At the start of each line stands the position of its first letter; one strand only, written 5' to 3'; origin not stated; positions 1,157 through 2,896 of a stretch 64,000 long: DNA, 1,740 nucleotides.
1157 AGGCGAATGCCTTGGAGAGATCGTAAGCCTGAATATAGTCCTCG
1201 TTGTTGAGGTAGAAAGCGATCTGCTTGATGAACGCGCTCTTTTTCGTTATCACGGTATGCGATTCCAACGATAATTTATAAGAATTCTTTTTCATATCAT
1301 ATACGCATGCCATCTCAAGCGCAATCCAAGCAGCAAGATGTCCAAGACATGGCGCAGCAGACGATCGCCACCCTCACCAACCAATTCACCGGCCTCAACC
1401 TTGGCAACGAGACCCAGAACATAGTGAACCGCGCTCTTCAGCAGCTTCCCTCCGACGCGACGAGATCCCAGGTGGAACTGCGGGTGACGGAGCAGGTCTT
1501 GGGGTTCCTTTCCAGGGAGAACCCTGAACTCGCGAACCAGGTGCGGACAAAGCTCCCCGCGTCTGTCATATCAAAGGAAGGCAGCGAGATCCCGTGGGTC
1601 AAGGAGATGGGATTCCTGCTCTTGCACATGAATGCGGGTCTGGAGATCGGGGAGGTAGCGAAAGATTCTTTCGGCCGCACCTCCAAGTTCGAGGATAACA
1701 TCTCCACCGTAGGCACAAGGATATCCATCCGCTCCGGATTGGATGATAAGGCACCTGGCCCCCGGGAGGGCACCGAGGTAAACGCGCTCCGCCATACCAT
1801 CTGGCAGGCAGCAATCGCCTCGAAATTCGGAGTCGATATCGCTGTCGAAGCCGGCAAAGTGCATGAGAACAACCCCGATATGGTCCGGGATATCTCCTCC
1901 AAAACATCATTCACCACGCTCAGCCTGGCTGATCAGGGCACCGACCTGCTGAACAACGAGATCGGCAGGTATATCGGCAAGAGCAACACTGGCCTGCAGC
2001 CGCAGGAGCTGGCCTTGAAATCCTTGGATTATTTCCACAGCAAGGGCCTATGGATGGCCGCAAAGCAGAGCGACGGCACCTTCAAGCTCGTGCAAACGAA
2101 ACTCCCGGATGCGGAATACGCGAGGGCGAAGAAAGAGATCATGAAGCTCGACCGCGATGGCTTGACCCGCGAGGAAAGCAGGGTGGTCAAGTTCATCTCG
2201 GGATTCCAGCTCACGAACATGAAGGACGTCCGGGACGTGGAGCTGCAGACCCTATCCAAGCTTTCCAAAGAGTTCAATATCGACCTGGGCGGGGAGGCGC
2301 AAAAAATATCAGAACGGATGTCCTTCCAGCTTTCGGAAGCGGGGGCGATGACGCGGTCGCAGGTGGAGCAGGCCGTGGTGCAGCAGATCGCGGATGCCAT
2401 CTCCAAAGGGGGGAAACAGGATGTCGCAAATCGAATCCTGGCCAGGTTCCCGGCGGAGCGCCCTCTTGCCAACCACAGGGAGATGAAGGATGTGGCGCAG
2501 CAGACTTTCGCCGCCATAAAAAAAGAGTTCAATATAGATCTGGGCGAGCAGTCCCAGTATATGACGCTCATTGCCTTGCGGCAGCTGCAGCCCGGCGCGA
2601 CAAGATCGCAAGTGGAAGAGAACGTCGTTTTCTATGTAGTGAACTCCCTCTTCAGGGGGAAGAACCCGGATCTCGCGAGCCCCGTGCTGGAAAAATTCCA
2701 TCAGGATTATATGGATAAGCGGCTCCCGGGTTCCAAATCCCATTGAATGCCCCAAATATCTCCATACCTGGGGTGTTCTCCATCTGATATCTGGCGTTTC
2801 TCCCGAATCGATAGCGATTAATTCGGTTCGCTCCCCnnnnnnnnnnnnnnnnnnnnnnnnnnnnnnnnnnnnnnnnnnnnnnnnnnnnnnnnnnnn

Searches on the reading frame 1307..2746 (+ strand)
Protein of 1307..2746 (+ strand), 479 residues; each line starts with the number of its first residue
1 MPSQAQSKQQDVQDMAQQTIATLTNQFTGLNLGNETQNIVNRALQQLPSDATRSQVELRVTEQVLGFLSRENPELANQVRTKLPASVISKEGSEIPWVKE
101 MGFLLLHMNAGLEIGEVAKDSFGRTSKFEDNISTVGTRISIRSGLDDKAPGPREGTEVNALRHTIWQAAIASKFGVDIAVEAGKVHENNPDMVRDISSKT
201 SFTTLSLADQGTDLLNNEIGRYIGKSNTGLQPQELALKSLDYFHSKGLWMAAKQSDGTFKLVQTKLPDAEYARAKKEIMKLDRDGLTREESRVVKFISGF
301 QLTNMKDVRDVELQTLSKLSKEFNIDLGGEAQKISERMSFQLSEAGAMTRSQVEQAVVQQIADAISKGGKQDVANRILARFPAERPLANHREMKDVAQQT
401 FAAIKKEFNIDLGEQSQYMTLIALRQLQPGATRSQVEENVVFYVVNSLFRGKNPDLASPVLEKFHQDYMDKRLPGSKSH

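Call 56: search_protein_families(library=pfam, proteins=[window:1307-2746:+], max_evalue=0.00001)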
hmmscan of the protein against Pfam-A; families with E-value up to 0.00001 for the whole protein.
window:1307-2746:+ (479 aa): 1 family
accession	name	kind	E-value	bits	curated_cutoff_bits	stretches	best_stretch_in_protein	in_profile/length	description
PF22322.1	DUF6973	-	1e-09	38.5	27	1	154-237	35-113/124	Domain of unknown function (DUF6973)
